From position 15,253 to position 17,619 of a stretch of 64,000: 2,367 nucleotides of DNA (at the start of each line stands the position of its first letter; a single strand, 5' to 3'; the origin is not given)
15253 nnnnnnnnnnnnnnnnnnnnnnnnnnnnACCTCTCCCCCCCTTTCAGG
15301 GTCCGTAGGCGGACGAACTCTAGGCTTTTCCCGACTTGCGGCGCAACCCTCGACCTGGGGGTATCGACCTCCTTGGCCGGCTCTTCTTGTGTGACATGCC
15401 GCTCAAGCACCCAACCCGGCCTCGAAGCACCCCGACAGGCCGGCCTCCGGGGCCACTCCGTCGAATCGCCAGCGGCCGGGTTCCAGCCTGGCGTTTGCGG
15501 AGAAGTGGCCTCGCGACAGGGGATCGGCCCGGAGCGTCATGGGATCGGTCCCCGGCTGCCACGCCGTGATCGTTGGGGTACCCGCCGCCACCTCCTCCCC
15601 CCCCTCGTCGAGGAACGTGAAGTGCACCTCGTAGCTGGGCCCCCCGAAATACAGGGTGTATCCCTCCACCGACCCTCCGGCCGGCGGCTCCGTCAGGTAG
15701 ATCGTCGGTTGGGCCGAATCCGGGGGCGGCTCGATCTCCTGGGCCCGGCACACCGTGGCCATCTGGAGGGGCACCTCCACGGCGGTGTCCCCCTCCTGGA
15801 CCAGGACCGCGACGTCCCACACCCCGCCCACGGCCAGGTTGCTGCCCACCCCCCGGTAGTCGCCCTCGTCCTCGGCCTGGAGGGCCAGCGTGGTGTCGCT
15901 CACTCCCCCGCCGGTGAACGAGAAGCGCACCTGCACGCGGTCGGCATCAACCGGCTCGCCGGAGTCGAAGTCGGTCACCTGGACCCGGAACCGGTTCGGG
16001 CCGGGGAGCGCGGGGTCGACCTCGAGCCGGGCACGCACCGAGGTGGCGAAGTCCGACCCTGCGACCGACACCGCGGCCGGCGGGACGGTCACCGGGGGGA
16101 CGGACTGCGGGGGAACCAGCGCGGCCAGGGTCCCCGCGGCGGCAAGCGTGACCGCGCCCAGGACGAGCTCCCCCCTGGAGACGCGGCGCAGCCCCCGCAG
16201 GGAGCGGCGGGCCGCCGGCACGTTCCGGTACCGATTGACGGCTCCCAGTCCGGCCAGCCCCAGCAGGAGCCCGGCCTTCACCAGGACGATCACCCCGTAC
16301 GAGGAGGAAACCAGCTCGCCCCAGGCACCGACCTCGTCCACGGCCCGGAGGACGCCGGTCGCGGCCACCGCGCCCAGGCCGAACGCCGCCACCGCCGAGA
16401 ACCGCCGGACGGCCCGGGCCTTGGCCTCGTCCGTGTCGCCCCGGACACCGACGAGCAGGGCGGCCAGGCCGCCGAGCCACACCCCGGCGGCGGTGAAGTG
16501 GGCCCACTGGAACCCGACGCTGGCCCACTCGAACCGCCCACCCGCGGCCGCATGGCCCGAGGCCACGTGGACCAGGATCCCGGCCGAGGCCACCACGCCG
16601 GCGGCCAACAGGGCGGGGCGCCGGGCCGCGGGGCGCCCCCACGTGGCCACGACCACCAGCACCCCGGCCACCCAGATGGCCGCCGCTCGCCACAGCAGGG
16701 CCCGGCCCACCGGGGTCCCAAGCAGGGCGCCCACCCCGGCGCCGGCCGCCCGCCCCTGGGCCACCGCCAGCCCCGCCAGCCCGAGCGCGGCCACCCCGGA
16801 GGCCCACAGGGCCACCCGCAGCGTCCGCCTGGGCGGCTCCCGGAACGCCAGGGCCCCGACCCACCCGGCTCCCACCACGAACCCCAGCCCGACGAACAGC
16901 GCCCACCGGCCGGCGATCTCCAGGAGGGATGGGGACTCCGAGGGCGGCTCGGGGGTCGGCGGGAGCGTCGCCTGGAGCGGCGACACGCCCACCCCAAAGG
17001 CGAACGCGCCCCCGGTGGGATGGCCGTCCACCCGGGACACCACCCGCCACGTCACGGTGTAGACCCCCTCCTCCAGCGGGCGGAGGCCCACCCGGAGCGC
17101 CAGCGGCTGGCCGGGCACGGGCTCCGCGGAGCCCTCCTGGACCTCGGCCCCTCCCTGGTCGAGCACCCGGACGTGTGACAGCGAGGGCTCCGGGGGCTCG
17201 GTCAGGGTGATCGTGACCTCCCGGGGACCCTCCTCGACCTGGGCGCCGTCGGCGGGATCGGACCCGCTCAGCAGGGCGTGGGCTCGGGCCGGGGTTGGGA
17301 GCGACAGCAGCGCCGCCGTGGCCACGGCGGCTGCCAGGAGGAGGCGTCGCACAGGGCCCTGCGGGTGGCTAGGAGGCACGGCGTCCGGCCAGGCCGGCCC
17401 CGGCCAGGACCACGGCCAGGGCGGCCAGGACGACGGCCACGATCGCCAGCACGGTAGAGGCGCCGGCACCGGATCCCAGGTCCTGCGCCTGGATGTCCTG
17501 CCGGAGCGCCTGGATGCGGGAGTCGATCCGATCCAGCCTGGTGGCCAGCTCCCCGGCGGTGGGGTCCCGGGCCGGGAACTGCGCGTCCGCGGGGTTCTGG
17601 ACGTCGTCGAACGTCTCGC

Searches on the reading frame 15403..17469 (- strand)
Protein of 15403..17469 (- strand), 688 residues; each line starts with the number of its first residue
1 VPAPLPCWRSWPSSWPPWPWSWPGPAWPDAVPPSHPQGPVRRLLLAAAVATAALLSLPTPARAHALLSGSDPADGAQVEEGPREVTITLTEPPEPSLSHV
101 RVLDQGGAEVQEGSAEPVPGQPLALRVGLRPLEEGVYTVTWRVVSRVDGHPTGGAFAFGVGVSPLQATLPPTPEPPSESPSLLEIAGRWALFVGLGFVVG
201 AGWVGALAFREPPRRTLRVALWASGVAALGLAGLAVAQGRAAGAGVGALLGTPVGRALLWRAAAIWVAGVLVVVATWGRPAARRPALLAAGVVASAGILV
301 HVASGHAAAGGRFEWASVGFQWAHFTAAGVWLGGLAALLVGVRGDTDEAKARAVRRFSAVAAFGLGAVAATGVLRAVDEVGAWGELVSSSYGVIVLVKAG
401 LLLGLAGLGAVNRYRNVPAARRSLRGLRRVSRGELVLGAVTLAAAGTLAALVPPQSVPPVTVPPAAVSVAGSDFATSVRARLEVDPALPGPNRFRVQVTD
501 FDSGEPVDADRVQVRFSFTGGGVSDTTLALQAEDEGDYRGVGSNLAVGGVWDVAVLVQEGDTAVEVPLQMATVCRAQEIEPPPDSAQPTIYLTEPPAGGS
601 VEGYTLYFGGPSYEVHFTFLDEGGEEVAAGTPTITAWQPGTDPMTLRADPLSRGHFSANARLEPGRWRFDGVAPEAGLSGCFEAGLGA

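Call 5: search_protein_families(library=pfam, proteins=[window:15403-17469:-], max_evalue=0.1)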
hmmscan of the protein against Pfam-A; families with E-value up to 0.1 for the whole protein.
window:15403-17469:- (688 aa): 5 families
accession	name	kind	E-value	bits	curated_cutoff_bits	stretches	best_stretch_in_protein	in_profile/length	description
PF04234.18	CopC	-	9.1e-22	78.3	23.3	1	64-160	1-92/92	CopC domain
PF05425.18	CopD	-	3.2e-18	66.5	32.1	1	351-448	1-105/105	Copper resistance protein D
PF05751.16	FixH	-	2e-09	38.1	23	1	478-564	64-143/150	FixH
PF13115.11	YtkA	-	1.2e-07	32.7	25.9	1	475-555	4-84/85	YtkA-like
PF09980.14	DUF2214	-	0.0048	17.3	34.1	1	319-377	4-62/147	Predicted membrane protein (DUF2214)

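Call 6: search_protein_families(library=ncbifam, proteins=[window:15403-17469:-], max_evalue=0.1)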
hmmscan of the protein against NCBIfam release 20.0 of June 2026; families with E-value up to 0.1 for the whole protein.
window:15403-17469:- (688 aa): 3 families
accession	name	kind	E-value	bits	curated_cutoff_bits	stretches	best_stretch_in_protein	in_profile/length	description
NF033808.0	copper_CopD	equivalog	2.4e-25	89.8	195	1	183-453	3-294/295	copper homeostasis membrane protein CopD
NF033814.1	copper_CopC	equivalog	2.3e-17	63.3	95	1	57-160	4-106/107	copper homeostasis periplasmic binding protein CopC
NF007636.0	PRK10301.1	equivalog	3.5e-10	39.8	129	1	56-160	18-123/124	CopC domain-containing protein YobA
